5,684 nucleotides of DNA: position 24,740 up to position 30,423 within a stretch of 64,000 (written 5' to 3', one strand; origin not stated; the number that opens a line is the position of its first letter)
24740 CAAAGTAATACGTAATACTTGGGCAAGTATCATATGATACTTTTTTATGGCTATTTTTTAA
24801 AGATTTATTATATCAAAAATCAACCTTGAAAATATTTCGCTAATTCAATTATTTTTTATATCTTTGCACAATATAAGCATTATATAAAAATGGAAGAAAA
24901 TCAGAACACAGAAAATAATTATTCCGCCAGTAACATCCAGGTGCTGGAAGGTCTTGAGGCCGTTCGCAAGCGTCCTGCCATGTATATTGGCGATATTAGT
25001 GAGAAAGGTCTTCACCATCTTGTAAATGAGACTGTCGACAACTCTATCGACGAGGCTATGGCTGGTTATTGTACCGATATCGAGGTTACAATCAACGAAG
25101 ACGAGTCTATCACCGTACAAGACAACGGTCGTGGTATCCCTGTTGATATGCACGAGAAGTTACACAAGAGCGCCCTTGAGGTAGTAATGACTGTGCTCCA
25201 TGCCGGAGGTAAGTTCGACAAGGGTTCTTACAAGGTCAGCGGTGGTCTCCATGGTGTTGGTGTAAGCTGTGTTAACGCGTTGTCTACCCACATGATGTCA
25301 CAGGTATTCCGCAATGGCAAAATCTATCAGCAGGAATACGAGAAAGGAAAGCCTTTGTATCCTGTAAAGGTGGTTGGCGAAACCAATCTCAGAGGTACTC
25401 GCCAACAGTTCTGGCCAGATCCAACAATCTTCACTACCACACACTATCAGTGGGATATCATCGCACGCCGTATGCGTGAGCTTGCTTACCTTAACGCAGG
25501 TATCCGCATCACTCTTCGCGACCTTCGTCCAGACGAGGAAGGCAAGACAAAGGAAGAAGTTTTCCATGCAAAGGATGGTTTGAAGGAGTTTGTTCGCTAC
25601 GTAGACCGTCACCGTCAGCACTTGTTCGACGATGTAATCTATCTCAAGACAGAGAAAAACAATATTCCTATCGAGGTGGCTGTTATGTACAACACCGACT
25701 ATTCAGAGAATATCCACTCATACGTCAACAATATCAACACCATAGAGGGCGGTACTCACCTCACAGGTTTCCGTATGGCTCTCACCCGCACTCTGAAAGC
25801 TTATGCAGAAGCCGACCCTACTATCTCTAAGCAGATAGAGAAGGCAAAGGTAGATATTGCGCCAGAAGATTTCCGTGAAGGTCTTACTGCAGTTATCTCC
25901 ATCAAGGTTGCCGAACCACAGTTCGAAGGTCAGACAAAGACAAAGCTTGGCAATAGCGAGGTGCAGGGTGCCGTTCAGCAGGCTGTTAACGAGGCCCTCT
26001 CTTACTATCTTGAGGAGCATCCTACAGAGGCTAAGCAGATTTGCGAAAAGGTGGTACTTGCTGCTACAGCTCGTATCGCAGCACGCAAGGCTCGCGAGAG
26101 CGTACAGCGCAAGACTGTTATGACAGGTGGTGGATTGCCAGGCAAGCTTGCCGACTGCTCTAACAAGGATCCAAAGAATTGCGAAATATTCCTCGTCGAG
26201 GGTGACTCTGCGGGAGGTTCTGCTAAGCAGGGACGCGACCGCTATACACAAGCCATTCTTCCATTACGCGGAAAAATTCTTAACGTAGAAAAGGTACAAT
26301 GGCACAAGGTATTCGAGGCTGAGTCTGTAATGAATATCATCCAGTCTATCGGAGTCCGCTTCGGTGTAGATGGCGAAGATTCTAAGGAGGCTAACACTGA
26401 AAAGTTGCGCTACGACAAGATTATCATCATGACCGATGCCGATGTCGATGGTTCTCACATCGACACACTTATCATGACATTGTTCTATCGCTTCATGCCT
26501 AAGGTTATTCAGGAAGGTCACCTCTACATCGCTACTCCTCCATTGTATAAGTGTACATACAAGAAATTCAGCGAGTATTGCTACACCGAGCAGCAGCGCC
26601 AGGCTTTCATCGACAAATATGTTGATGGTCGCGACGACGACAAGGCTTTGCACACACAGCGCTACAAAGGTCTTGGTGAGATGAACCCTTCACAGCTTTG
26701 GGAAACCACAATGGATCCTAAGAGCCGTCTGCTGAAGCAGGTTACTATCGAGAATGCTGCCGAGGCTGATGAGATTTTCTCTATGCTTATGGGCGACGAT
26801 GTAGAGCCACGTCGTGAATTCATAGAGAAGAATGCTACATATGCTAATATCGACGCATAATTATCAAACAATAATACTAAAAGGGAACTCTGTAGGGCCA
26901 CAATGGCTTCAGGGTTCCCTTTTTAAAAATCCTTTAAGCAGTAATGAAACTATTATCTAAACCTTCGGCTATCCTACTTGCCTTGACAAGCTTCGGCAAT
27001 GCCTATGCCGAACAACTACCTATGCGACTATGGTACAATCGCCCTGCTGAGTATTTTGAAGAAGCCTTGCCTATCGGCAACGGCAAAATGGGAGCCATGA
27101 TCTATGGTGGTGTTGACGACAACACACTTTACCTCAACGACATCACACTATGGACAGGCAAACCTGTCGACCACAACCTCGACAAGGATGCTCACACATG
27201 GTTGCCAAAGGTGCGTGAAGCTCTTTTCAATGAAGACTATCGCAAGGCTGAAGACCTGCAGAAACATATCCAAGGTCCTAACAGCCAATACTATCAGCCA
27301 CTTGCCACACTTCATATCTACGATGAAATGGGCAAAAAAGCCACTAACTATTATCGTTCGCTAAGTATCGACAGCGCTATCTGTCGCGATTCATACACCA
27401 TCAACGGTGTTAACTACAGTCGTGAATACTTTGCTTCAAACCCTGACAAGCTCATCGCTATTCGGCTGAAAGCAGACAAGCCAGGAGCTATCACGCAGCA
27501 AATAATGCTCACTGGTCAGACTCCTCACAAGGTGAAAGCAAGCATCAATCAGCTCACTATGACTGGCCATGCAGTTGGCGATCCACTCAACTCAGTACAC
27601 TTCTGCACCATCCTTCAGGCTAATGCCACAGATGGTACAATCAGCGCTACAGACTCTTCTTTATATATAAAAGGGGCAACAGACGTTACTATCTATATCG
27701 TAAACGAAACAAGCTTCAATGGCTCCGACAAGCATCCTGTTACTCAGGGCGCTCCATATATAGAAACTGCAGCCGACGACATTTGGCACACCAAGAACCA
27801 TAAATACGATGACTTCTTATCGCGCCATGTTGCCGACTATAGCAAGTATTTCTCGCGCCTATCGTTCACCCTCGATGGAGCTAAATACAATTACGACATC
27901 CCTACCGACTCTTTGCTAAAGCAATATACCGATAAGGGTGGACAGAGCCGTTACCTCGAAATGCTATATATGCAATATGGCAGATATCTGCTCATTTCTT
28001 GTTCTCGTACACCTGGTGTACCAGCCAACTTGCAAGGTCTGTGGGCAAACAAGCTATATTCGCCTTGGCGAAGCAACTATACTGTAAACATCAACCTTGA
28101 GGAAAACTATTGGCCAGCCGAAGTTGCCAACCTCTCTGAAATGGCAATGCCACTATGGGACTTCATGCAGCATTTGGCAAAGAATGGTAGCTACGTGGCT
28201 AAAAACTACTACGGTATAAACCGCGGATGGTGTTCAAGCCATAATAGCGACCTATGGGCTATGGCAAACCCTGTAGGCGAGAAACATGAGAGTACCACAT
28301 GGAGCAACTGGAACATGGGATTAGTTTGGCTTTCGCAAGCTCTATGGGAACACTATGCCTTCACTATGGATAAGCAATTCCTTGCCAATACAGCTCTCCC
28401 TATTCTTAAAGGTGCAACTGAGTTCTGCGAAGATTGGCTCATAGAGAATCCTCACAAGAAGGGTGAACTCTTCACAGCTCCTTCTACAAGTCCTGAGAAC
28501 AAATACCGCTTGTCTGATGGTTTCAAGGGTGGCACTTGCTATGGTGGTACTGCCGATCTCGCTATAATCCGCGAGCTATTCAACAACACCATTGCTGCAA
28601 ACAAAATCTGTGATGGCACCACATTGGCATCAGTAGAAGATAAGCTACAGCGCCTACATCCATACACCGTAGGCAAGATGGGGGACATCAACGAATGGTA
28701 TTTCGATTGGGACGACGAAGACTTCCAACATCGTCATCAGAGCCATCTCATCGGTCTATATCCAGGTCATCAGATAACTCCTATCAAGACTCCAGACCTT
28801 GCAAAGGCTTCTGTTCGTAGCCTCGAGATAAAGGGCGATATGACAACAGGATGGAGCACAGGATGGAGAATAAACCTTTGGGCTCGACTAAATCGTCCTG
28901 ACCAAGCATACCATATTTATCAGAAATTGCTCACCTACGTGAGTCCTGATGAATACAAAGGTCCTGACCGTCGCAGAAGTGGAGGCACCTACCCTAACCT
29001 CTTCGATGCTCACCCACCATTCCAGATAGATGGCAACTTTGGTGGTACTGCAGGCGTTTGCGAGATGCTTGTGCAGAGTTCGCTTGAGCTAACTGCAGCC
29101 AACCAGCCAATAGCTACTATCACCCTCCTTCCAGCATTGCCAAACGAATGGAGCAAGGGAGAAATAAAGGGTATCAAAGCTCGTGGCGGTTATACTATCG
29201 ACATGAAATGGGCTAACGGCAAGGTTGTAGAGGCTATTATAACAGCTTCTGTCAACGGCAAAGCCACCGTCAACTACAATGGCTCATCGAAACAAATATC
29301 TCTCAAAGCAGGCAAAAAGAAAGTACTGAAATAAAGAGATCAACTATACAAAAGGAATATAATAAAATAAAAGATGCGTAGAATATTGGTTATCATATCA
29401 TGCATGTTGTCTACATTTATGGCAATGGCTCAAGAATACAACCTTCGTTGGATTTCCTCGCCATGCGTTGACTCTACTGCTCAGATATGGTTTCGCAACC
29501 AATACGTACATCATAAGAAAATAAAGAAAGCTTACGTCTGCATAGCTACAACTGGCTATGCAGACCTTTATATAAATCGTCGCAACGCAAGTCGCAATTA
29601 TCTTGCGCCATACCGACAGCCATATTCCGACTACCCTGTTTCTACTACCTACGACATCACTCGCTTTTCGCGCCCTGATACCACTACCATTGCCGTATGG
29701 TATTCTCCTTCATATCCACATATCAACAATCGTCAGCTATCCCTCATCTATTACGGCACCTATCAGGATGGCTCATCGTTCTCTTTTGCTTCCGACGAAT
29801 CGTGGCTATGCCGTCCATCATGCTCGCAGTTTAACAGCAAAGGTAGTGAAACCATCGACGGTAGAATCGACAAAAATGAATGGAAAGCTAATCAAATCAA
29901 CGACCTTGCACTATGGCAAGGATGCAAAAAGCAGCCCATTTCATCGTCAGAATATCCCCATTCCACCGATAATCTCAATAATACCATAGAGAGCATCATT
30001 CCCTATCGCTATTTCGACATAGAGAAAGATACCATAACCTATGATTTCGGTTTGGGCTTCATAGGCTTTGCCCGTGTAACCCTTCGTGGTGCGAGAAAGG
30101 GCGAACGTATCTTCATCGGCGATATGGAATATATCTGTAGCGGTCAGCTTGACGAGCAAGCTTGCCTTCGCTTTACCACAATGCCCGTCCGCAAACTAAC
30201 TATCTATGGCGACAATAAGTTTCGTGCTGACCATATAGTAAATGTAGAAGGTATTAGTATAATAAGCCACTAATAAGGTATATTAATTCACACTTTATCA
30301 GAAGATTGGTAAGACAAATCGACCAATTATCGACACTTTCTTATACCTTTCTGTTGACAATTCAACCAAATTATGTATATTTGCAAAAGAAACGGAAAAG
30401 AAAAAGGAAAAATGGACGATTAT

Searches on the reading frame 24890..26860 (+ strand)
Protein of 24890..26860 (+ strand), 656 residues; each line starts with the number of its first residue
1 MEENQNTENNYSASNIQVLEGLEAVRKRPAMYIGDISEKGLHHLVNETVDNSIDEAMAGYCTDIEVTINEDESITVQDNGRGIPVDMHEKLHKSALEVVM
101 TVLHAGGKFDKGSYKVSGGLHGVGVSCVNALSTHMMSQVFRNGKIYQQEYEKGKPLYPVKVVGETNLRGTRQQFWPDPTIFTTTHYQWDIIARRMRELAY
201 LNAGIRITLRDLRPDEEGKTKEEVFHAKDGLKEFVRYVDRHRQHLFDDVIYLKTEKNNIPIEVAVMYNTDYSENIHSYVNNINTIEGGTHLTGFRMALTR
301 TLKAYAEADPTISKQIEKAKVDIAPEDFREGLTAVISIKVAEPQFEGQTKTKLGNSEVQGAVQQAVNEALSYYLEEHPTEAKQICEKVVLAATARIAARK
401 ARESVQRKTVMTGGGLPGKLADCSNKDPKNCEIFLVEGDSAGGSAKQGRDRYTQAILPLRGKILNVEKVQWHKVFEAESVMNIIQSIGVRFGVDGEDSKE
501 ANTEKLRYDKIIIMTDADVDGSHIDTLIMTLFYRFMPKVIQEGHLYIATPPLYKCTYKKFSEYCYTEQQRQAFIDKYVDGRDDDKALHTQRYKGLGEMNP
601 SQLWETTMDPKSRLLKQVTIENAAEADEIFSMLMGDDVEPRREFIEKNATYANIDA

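Call 7: search_protein_families(library=pfam, proteins=[window:24890-26860:+])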
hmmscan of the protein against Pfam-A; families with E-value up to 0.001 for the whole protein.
window:24890-26860:+ (656 aa): 4 families
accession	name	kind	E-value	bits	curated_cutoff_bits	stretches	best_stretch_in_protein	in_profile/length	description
PF00204.31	DNA_gyraseB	-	2e-58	197.1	27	1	230-403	1-172/173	DNA gyrase B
PF00986.26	DNA_gyraseB_C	-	2.6e-31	108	29.8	1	585-646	2-63/63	DNA gyrase B subunit, carboxyl terminus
PF01751.28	Toprim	-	3.1e-18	66.2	23.1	1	432-548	1-94/96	Toprim domain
PF02518.31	HATPase_c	-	5.4e-17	62.7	26.4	1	38-141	3-93/111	Histidine kinase-, DNA gyrase B-, and HSP90-like ATPase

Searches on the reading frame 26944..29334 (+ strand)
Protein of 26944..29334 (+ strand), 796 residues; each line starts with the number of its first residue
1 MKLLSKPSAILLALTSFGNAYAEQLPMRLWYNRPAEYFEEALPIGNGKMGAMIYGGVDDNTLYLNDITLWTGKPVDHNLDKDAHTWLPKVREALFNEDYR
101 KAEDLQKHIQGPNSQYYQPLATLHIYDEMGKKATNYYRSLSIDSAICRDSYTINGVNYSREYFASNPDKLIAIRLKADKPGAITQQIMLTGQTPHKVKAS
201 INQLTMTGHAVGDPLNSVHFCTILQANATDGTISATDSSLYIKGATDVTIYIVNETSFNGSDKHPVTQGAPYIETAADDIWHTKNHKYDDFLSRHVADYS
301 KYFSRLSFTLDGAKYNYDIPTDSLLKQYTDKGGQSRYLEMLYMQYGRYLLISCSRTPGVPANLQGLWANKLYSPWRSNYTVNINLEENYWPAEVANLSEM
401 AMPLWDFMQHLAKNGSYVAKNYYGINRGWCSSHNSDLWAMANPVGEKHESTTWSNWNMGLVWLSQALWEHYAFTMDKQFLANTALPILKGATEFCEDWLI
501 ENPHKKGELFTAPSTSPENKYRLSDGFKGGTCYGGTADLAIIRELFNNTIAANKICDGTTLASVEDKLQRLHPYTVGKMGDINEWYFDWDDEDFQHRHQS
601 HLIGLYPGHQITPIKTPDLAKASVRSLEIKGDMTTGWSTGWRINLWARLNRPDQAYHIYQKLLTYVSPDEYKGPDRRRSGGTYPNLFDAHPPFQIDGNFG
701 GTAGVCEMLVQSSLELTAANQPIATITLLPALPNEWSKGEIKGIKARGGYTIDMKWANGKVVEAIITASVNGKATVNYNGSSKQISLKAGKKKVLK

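Call 7: search_protein_families(library=pfam, proteins=[window:26944-29334:+])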
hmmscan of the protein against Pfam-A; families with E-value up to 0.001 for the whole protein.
window:26944-29334:+ (796 aa): 3 families
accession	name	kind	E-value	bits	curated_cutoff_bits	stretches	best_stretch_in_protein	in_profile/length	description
PF22124.2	Glyco_hydro_95_cat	-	6.5e-159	529.7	27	1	287-709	1-408/408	Glycosyl hydrolase family 95 catalytic domain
PF14498.12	Glyco_hyd_65N_2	-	1.6e-70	238.2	27.7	1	29-260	1-233/234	Glycosyl hydrolase family 65, N-terminal domain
PF21307.2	Glyco_hydro_95_C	-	1.3e-18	67.7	27.6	1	725-793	6-71/94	Glycoside hydrolase family 95, C-terminal domain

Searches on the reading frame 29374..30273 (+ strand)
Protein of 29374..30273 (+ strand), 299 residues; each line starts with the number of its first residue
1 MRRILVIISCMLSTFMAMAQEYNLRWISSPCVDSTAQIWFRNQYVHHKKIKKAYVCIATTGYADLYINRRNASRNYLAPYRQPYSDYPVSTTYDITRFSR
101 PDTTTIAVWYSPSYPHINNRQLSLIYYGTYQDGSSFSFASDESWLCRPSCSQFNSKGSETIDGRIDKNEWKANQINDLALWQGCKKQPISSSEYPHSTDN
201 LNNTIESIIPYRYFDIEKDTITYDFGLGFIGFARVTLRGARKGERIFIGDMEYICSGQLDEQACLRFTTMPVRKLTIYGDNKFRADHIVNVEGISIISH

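Call 7: search_protein_families(library=pfam, proteins=[window:29374-30273:+])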
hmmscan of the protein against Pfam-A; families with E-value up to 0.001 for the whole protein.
window:29374-30273:+ (299 aa): 1 family
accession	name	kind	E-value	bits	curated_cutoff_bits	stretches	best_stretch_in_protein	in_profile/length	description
PF08531.16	Bac_rhamnosid_N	-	2.8e-11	44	25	1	48-189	1-155/172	Alpha-L-rhamnosidase N-terminal domain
